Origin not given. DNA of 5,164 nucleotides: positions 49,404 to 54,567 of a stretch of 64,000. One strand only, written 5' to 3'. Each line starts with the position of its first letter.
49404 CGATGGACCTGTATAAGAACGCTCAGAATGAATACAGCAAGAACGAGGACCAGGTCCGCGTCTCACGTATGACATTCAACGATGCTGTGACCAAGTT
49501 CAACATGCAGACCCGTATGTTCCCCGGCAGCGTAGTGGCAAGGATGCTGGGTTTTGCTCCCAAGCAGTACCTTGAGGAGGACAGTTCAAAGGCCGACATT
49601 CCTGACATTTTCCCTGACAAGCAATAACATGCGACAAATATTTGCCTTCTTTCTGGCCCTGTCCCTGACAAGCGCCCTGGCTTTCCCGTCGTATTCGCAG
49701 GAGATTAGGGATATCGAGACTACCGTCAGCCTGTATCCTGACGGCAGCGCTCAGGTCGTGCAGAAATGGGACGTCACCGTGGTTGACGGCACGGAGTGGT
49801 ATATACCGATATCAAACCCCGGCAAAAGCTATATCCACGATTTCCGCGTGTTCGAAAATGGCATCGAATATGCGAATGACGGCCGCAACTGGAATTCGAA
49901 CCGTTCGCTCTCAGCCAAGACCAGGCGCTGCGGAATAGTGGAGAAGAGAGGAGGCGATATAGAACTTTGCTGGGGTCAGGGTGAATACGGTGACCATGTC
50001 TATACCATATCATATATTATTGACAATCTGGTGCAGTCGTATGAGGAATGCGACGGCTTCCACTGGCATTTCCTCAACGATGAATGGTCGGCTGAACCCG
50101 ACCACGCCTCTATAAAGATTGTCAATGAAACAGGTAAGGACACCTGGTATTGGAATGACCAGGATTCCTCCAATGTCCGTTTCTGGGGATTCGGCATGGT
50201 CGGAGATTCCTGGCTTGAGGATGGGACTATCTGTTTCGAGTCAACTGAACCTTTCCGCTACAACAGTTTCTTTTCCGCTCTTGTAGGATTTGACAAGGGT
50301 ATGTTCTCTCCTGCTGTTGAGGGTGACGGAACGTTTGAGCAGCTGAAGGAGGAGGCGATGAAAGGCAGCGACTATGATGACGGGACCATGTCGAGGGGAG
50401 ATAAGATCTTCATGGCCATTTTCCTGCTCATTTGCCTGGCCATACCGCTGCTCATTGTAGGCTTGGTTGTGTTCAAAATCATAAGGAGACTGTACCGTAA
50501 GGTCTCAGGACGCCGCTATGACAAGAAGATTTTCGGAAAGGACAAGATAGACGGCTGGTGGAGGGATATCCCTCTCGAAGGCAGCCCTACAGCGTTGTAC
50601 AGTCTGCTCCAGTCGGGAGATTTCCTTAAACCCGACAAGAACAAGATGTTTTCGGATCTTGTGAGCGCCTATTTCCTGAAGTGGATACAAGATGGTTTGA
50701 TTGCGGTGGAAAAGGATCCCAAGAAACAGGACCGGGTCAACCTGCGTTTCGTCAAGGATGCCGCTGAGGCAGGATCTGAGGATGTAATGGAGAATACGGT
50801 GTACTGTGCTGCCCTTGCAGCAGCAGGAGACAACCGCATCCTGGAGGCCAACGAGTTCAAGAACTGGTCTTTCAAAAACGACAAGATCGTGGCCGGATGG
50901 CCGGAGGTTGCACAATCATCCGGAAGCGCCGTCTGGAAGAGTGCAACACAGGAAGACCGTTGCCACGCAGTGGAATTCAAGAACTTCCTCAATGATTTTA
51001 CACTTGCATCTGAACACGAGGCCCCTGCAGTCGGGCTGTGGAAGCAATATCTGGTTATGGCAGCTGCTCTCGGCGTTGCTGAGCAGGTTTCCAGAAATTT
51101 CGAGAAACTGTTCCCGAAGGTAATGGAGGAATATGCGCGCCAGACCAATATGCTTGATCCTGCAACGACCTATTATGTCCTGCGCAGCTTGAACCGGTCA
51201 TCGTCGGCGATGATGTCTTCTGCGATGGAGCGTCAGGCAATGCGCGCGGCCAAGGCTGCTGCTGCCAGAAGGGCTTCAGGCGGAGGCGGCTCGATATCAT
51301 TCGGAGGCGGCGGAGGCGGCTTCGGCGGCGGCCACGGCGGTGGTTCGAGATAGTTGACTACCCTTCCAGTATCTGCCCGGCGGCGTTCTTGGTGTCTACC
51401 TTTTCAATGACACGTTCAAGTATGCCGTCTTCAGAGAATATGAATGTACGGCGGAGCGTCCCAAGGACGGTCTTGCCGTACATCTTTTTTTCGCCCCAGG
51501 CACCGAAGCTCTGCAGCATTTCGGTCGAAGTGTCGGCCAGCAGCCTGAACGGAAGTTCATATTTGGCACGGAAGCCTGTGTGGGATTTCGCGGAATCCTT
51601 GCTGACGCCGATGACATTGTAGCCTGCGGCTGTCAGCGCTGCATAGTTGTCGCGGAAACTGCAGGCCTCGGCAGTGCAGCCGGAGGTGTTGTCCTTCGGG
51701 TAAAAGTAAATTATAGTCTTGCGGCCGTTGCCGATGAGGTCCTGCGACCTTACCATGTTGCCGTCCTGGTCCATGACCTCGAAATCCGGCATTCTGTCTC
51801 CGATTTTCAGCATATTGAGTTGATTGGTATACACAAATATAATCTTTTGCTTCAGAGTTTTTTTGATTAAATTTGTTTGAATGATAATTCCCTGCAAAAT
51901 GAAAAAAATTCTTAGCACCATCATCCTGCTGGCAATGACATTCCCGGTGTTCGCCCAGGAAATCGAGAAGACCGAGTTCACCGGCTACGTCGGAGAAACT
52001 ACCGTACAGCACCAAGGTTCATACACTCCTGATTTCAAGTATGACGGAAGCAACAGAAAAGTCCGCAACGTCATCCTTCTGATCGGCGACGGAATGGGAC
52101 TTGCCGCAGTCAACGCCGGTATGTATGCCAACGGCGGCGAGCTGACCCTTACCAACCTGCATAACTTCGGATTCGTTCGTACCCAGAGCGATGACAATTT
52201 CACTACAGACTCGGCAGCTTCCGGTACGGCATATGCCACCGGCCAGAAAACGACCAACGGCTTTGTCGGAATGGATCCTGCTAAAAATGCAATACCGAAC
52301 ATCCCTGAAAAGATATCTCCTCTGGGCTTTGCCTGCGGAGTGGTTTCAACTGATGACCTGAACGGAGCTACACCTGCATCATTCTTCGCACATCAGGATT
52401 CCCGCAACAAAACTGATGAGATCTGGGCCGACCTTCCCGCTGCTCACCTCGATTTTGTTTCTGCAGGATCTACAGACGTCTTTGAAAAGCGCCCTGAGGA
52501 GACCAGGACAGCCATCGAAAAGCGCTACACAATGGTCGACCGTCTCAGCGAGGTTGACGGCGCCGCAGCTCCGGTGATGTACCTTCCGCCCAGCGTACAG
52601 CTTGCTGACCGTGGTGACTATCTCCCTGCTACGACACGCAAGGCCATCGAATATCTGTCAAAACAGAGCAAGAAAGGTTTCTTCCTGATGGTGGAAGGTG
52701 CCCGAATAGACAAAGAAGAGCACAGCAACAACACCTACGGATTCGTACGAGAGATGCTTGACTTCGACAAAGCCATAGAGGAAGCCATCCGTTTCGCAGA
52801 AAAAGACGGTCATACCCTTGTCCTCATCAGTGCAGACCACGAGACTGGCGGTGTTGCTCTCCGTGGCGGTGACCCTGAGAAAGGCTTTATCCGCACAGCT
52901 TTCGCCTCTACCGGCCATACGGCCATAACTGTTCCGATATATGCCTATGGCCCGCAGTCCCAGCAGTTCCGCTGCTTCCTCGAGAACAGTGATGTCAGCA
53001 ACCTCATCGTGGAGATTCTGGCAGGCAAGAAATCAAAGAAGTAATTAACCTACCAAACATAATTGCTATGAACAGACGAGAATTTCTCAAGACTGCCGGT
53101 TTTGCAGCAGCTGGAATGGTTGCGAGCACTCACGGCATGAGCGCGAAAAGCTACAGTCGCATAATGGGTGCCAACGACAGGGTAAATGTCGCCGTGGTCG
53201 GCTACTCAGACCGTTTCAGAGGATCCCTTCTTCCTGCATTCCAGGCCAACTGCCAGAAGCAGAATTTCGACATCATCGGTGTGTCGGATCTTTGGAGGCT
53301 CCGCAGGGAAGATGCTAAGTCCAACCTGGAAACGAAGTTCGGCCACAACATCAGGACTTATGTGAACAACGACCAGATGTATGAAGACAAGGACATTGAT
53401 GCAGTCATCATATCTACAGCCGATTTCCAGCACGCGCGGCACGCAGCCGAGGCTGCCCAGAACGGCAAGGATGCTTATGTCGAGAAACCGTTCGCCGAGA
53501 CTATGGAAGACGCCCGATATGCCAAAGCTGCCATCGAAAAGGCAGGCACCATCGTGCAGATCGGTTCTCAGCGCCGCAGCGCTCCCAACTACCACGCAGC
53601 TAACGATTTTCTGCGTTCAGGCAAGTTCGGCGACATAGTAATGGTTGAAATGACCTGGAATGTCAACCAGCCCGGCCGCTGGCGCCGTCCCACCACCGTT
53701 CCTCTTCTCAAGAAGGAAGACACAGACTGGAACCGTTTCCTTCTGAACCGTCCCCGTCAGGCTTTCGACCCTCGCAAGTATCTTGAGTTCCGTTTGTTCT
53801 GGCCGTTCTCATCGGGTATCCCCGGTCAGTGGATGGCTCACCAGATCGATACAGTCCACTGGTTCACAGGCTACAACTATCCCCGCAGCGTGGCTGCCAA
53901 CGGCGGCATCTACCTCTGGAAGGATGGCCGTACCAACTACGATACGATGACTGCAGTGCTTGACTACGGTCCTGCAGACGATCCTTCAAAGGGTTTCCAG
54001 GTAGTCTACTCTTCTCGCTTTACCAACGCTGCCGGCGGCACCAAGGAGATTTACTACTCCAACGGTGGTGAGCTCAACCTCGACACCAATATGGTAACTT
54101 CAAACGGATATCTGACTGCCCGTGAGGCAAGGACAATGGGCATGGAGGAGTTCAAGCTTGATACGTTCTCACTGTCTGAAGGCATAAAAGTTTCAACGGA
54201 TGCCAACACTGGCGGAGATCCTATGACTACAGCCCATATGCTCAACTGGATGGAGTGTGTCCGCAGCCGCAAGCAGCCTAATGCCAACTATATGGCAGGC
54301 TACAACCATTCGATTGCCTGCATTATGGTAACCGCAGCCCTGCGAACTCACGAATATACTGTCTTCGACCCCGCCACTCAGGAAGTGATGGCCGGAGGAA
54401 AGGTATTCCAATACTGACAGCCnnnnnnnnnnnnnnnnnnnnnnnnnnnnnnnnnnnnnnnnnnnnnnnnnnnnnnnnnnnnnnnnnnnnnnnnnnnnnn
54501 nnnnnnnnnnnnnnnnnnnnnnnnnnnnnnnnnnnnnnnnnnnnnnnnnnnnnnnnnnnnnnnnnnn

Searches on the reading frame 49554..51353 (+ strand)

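Call 44: search_protein_families(library=pfam, proteins=[window:49554-51353:+])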
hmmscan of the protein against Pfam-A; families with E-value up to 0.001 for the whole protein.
window:49554-51353:+ (599 aa): 2 families
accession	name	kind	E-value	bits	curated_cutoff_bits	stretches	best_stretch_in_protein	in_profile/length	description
PF20990.2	DUF2207_C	-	4.6e-18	66.3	33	1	473-516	204-247/247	Predicted membrane protein (DUF2207) C-terminal domain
PF09972.14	DUF2207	-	8.5e-13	49.3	24.4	1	50-203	1-139/172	Predicted membrane protein (DUF2207) N-terminal domain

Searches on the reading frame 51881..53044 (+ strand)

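Call 61: search_protein_families(library=pfam, proteins=[window:51881-53044:+])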
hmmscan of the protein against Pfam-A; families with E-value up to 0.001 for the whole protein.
window:51881-53044:+ (387 aa): 2 families
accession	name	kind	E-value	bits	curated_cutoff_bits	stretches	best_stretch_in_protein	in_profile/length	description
PF00245.25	Alk_phosphatase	-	6.1e-59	200.5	24.4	2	62-182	2-131/423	Alkaline phosphatase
PF01676.23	Metalloenzyme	-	1.6e-07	31.6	24.3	1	251-362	134-227/252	Metalloenzyme superfamily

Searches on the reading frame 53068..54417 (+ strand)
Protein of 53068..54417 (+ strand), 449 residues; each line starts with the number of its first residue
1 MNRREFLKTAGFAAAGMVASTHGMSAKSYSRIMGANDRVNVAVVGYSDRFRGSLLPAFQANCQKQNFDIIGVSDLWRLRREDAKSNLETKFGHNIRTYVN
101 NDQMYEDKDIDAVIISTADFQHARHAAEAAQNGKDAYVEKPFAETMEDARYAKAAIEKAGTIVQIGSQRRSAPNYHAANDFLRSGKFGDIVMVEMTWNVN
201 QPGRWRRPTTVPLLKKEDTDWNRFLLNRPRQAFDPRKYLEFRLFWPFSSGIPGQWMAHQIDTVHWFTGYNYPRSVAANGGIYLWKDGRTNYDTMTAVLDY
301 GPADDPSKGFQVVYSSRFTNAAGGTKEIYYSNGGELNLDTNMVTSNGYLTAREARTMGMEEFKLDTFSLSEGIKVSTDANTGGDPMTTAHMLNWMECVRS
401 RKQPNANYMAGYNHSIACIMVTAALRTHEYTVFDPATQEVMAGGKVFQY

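Call 21: search_protein_families(library=pfam, proteins=[window:53068-54417:+])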
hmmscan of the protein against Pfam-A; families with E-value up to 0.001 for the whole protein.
window:53068-54417:+ (449 aa): 3 families
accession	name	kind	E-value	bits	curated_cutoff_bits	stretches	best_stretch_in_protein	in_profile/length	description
PF01408.29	GFO_IDH_MocA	-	3.8e-16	60.3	24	1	39-166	1-119/120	Oxidoreductase family, NAD-binding Rossmann fold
PF22725.1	GFO_IDH_MocA_C3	-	2.3e-07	31.3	27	0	240-316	34-102/124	GFO/IDH/MocA C-terminal domain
PF19051.5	GFO_IDH_MocA_C2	-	0.00013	22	23.3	0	385-441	179-235/254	Oxidoreductase family, C-terminal alpha/beta domain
